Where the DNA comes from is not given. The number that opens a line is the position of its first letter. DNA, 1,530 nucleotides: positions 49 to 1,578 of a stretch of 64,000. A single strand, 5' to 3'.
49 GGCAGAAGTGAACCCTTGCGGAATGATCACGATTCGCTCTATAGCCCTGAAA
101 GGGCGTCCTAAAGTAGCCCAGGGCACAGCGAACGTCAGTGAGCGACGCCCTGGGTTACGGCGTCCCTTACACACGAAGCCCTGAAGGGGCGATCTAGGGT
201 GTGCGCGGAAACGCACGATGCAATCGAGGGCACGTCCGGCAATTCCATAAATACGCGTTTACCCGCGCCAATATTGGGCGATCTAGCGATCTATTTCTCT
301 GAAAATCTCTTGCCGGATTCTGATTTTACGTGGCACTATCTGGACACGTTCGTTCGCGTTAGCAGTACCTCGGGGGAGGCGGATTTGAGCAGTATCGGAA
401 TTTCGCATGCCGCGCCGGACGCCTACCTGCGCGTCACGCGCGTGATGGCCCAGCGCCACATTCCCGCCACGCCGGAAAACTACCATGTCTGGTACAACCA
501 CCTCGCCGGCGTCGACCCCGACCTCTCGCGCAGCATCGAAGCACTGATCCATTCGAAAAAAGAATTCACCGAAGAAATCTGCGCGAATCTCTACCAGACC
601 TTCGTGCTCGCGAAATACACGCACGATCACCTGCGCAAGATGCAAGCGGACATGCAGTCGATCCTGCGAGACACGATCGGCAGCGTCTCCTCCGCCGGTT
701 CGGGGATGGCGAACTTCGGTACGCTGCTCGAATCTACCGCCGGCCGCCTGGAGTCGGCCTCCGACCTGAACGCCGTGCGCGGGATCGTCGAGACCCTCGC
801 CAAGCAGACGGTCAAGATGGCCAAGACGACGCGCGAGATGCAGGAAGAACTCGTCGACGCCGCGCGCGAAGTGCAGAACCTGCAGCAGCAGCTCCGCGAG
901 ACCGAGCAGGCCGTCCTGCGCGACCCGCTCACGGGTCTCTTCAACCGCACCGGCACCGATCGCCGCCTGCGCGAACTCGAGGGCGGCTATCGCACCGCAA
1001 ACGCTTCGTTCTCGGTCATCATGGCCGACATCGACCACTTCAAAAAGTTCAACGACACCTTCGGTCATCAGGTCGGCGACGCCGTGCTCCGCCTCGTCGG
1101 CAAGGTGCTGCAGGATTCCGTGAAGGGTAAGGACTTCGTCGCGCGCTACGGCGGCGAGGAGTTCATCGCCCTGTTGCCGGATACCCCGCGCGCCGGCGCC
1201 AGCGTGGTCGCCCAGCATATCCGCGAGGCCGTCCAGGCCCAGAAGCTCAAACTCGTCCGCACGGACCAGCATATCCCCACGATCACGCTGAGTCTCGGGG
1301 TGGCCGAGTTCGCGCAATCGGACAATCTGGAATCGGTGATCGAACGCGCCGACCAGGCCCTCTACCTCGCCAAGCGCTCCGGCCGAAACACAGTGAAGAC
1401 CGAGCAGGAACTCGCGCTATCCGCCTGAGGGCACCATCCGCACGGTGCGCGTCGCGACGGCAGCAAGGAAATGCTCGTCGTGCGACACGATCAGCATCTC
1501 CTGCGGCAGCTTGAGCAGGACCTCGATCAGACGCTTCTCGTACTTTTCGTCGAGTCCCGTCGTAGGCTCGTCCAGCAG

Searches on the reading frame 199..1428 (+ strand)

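Call 64: search_protein_families(library=pfam, proteins=[window:199-1428:+], max_evalue=0.000001)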
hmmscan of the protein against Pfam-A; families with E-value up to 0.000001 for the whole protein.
window:199-1428:+ (409 aa): 1 family
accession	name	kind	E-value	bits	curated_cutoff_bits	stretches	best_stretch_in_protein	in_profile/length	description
PF00990.26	GGDEF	-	1.6e-45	155.2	23.8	1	241-397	3-160/161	Diguanylate cyclase, GGDEF domain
